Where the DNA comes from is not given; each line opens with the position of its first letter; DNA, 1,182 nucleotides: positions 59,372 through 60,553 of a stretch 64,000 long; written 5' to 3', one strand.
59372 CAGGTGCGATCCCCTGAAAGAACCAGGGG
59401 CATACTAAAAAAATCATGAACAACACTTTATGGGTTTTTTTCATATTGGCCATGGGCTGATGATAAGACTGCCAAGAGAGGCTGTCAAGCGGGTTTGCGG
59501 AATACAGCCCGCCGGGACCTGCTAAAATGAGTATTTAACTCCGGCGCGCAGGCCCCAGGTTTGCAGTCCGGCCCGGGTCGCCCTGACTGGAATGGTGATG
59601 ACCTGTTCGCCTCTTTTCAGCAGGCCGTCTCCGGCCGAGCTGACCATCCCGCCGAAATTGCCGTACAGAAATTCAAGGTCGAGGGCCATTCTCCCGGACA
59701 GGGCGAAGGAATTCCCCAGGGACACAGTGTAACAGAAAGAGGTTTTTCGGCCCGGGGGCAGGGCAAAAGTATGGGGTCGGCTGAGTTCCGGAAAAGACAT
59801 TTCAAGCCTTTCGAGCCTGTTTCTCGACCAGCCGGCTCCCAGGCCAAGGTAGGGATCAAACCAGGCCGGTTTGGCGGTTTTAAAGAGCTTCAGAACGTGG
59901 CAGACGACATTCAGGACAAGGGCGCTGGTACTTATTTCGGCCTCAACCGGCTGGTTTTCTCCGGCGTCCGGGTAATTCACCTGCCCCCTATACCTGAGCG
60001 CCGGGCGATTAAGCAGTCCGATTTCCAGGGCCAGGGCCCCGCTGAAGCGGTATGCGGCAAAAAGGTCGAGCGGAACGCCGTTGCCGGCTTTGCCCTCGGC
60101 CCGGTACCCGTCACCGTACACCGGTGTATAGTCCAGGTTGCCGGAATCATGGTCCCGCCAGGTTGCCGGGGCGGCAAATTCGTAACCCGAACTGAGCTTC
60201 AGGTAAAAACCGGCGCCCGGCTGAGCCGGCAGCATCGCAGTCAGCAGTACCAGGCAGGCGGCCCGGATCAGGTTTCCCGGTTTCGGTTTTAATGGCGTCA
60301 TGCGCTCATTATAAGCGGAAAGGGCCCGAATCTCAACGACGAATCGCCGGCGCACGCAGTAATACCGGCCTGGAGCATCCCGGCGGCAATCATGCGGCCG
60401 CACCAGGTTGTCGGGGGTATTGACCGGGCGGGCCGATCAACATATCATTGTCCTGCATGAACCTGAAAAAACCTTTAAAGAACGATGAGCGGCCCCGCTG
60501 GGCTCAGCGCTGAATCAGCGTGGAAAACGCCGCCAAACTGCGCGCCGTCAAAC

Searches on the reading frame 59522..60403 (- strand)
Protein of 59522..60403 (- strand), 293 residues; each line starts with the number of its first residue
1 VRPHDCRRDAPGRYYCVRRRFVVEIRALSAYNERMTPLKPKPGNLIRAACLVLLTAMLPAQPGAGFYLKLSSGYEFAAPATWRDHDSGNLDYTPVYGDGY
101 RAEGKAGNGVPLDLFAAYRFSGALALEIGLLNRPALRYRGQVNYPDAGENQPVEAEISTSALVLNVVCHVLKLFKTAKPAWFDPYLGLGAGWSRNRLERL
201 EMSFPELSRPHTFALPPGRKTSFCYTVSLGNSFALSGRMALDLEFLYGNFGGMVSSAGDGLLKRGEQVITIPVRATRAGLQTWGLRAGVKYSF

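Call 42: search_protein_families(library=pfam, proteins=[window:59522-60403:-], max_evalue=0.0001)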
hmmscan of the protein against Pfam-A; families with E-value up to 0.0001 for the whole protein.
window:59522-60403:- (293 aa): 1 family
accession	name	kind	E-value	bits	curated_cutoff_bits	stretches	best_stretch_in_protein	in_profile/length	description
PF13505.12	OMP_b-brl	-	6.9e-07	30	28.7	1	49-263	2-158/175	Outer membrane protein beta-barrel domain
